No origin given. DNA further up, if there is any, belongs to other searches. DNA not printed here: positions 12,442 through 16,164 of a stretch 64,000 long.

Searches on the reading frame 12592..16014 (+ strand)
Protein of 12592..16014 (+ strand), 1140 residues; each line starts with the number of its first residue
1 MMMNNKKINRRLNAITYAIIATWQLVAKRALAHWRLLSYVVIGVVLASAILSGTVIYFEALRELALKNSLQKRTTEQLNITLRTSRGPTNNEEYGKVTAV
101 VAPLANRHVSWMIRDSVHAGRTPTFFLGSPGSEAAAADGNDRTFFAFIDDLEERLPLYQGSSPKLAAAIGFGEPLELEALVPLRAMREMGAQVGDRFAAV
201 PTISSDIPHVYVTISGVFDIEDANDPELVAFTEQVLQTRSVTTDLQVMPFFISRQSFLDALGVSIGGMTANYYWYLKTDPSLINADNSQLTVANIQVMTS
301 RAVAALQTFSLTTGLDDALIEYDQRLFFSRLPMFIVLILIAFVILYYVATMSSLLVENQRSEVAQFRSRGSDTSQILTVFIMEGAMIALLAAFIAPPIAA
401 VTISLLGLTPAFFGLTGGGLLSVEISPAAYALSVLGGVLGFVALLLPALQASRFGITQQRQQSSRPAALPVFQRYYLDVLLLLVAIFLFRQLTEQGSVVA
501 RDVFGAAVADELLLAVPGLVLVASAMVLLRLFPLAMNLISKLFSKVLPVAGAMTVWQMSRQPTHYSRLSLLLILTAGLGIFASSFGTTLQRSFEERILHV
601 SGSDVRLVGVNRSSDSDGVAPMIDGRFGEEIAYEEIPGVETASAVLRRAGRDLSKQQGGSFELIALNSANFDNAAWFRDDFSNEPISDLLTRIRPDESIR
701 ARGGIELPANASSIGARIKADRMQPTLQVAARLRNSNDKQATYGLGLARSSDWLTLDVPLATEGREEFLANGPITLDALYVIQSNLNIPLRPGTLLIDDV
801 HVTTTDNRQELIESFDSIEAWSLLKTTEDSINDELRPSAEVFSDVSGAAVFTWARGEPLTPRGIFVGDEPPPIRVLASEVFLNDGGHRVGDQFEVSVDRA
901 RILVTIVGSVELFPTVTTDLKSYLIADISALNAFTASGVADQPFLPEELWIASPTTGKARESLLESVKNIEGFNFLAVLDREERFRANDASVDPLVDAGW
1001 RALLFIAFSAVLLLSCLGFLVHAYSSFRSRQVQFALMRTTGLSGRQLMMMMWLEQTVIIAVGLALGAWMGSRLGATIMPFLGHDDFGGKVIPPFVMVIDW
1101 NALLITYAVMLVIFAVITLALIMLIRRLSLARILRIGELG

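Call 26: search_protein_families(library=pfam, proteins=[window:12592-16011:+], max_evalue=0.0001)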
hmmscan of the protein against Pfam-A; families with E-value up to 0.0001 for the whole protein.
window:12592-16011:+ (1140 aa): 1 family
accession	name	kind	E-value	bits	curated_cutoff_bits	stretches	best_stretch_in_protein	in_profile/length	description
PF02687.27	FtsX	-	3.4e-10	40.5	25.5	2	1006-1129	2-119/120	FtsX-like permease C-terminal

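Call 41: find_encoding_contigs(protein=window:12592-16014:+, flank=10000, max_places=10)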
Protein window:12592-16014:+ (1140 aa): no gene with exactly this product is on record in the collection.
